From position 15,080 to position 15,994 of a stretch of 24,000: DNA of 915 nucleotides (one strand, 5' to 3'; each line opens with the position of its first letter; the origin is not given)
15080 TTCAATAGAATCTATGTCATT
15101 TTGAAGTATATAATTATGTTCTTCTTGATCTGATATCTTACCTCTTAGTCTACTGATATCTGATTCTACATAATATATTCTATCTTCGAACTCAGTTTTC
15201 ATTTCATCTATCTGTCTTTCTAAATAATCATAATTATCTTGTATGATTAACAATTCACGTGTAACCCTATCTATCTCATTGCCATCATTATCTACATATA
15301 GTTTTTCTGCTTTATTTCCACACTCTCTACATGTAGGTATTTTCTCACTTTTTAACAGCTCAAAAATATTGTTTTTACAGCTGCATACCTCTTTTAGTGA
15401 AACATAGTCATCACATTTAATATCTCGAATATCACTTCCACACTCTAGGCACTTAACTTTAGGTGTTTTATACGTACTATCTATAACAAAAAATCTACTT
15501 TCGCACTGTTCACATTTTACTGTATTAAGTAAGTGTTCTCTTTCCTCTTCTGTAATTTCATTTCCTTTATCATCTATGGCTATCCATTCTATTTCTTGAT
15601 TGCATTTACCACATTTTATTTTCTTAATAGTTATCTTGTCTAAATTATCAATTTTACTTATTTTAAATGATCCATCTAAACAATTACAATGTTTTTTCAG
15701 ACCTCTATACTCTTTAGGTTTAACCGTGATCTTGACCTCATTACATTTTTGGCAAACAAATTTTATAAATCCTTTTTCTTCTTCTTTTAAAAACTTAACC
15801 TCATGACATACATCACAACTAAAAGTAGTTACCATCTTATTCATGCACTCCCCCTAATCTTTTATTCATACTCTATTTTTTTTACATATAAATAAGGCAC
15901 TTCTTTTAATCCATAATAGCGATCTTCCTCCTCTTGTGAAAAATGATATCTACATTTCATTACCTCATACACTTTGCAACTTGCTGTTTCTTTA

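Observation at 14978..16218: Two-gene unit downstream of the truncated recombinase: a 118-aa ORF and a 288-aa four-zinc-ribbon coiled-coil protein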

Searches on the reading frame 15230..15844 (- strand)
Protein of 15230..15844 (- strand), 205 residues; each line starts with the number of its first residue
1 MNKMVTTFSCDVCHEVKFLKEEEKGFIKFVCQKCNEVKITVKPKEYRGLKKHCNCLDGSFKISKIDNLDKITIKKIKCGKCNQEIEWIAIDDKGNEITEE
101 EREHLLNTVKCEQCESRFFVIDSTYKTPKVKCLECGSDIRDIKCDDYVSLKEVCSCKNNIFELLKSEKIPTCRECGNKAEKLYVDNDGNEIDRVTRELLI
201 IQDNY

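Call 32: search_protein_representatives(alignment_id=A2)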
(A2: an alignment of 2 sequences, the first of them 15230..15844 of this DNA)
Query: 2 sequences, 205 profile positions. Proteins with E-value up to 0.001 (for the whole library): 34; up to 1e-10: 6; up to 1e-30: 1. The best 34 are listed.
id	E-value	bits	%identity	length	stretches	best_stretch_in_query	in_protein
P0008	5.0e-59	215.5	-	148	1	1-148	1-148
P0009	6.6e-25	104.1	-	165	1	3-164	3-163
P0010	1.3e-24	103.2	-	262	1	5-203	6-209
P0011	1.3e-13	67.3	-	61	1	163-204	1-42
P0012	2.1e-11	60.0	-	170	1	105-203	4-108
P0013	2.7e-11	59.7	-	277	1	5-203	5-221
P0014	1.0e-09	54.5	-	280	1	44-197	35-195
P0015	1.5e-09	54.0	-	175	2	6-66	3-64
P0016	3.0e-08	49.7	-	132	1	107-203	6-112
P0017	6.3e-08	48.7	-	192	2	109-203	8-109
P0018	2.8e-07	46.6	-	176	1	108-204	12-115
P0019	3.4e-06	43.0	-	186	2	4-82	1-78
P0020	3.7e-06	42.9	-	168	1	5-124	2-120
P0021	6.7e-06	42.0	-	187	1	109-202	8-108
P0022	8.1e-06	41.8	-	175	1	4-109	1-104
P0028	7.1e-05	38.7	-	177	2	1-84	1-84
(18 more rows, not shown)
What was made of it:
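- The family has 34 clusters (call 32).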

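Call 39: find_encoding_contigs(protein=P0028, flank=7000, max_places=3)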
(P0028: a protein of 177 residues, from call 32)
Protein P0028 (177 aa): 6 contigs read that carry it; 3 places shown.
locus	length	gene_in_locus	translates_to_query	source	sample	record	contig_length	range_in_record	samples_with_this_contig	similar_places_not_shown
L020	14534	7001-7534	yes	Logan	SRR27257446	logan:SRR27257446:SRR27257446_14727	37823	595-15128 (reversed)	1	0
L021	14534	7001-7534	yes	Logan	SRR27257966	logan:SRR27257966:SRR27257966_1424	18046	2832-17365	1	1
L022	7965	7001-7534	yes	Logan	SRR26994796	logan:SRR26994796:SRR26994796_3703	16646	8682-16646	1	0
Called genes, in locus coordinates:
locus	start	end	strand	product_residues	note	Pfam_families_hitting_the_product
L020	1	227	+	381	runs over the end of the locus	PF07905:PucR, PF13556:HTH_30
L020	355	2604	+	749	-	PF03709:OKR_DC_1_N, PF01276:OKR_DC_1, PF03711:OKR_DC_1_C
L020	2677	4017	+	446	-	PF00324:AA_permease, PF13520:AA_permease_2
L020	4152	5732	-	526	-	PF00654:Voltage_CLC, PF02080:TrkA_C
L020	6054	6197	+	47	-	-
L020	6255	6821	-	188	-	PF14512:TM1586_NiRdase (faint), PF00881:Nitroreductase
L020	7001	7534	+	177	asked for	-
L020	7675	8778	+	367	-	PF24568:CC_PcsB, PF00877:NLPC_P60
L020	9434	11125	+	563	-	PF03485:Arg_tRNA_synt_N, PF00750:tRNA-synt_1d, PF05746:DALR_1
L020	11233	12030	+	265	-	PF13482:RNase_H_2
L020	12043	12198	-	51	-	PF12669:FeoB_associated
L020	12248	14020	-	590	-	PF01926:MMR_HSR1, PF02421:FeoB_N, PF07670:Gate, PF07664:FeoB_C, PF07670:Gate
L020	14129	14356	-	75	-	PF04023:FeoA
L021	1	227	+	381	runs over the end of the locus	PF07905:PucR, PF13556:HTH_30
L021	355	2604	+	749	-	PF03709:OKR_DC_1_N, PF01276:OKR_DC_1, PF03711:OKR_DC_1_C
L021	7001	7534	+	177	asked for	-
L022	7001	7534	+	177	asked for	-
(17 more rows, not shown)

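Call 42: find_encoding_contigs(protein=P0010, flank=7000, max_places=3)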
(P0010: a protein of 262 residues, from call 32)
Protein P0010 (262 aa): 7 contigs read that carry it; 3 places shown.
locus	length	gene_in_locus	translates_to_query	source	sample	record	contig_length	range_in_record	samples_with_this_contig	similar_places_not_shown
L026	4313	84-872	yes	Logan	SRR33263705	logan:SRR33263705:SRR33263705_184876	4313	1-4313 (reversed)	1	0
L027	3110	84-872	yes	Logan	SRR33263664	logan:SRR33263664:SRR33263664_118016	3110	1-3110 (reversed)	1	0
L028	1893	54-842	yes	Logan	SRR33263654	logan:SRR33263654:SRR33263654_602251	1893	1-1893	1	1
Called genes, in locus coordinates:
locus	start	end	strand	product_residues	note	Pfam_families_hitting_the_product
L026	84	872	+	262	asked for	-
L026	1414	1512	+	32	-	-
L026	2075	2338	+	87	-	-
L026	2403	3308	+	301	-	PF00589:Phage_integrase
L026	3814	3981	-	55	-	PF12728:HTH_17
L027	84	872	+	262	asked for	-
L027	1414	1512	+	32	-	-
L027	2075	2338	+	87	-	-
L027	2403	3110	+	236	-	?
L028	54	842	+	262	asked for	-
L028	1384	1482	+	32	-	-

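Call 43: find_encoding_contigs(protein=P0013, flank=7000, max_places=3)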
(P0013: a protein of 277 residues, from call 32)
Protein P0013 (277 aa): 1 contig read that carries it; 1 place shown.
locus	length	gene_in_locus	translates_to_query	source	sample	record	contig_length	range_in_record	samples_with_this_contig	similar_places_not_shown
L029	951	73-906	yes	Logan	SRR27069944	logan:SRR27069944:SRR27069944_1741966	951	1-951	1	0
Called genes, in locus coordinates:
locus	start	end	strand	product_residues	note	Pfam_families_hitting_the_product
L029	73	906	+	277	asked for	-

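Call 44: find_encoding_contigs(protein=P0014, flank=7000, max_places=3)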
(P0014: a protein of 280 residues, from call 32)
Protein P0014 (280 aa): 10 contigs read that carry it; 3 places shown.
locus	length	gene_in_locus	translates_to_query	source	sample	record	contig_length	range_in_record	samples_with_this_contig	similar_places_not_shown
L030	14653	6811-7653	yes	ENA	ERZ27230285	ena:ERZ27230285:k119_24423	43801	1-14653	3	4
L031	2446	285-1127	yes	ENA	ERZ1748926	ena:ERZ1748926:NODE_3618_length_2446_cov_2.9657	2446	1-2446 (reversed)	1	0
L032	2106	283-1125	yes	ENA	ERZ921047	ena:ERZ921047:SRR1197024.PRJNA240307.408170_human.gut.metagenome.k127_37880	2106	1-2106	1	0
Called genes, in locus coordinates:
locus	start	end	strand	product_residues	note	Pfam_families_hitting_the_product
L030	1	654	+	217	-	?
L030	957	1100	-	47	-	-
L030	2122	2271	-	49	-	-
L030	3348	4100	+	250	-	PF02086:MethyltransfD12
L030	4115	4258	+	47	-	-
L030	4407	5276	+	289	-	PF01134:GIDA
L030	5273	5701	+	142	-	PF12844:HTH_19 (weak), PF13560:HTH_31 (faint), PF01381:HTH_3, PF13443:HTH_26 (faint)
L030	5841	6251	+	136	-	PF05105:Phage_holin_4_1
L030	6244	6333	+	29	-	-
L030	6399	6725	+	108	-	PF01520:Amidase_3, PF05036:SPOR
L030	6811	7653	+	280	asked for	-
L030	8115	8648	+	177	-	PF07508:Recombinase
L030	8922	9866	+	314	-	PF00239:Resolvase, PF07508:Recombinase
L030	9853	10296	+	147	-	-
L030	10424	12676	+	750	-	PF26345:ScoMcrA_N (weak), PF23913:DUF7255 (faint), PF00795:CN_hydrolase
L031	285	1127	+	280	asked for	-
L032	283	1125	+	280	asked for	-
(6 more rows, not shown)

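Call 71: search_protein_families(library=pfam, alignment_id=A3, max_evalue=0.01)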
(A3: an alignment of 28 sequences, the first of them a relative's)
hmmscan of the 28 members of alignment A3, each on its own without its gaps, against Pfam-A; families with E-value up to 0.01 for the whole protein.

A. member 1, P0012 (170 aa): 13 families
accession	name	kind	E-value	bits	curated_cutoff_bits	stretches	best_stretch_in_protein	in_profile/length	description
PF07889.17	DUF1664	-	0.0003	21.3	34.6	1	106-170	57-121/124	Protein of unknown function (DUF1664)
PF23991.1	DUF7310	-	0.0006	20.7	40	0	95-134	18-56/83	Coiled-coil region of unknown function (DUF7310)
PF06009.19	Laminin_II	-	0.0022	18.5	33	1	107-170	16-79/138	Laminin Domain II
PF04508.17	Pox_A_type_inc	-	0.0027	17.9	21.4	0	109-125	2-18/23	Viral A-type inclusion protein repeat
PF25526.1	LIP-1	-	0.0027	17.5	34.1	1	94-167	10-83/250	Liprin-alpha-like coiled coil domain 2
PF25762.1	HAUS1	-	0.0028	17.9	40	1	96-168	123-195/236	HAUS augmin-like complex subunit 1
PF10174.14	Cast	-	0.0029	16.4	29.1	1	90-164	119-199/766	RIM-binding protein of the cytomatrix active zone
PF10473.14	CENP-F_leu_zip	-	0.0047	17.4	34.5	1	98-168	7-77/140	Leucine-rich repeats of kinetochore protein Cenp-F/LEK1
PF09726.14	Macoilin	-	0.0056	15.8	32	1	84-166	387-469/671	Macoilin family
PF03836.20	RasGAP_C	-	0.0059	17.1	26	1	91-153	40-106/137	RasGAP C-terminus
PF10779.14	XhlA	-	0.006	17.2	34.7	0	113-158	2-47/67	Haemolysin XhlA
PF01519.22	DUF16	-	0.0062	17.4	40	0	89-136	43-90/104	Protein of unknown function DUF16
PF24627.1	PUMA_CC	-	0.0081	16.6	30.1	0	94-164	1-71/74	PUMA coiled-coil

B. families by the number of members that match (of 28 scanned): 110 families (the first 25 are shown)
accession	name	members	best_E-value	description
PF07889.17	DUF1664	9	9.4e-07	Protein of unknown function (DUF1664)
PF10473.14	CENP-F_leu_zip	7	0.00014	Leucine-rich repeats of kinetochore protein Cenp-F/LEK1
PF08271.17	Zn_Ribbon_TF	6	2.4e-06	TFIIB zinc-binding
PF06818.20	Fez1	6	4.1e-05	Fez1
PF05531.17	NPV_P10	5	9.8e-06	Nucleopolyhedrovirus P10 protein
PF05377.16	FlaC_arch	5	0.00012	Flagella accessory protein C (FlaC)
PF04513.17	Baculo_PEP_C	5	0.0012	Baculovirus polyhedron envelope protein, PEP, C terminus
PF10779.14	XhlA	4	2.3e-07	Haemolysin XhlA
PF08702.15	Fib_alpha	4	1.8e-06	Fibrinogen alpha/beta chain family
PF06009.19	Laminin_II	4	9.9e-05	Laminin Domain II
PF16888.10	YwqH-like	4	0.00029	YwqH-like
PF07191.17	Zn_ribbon_6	4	0.0013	Double zinc ribbon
PF23991.1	DUF7310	3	3.3e-06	Coiled-coil region of unknown function (DUF7310)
PF09723.15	Zn_ribbon_8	3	8.8e-06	Zinc ribbon domain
PF24627.1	PUMA_CC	3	5.1e-05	PUMA coiled-coil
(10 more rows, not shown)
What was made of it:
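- Closest known: TFIIB/Rpb9/TFIIS-type zinc ribbons. Same: Pfam Zn_Ribbon_TF matches 6 of 28 members below threshold (call 71).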

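Call 82: find_related_loci(query=P0014, collection=viral_contigs, flank=8000)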
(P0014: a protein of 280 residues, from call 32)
Query P0014 (280 aa) in viral_contigs; peptide patterns used: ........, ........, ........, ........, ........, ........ (x = any residue, [..] = any of these).
17 stretches matched a pattern, but none encodes a relative of the query by tblastn (E <= 1e-3).
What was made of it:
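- Tried and rejected: find_related_loci, P0014 against IMG/VR: nothing (call 82).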
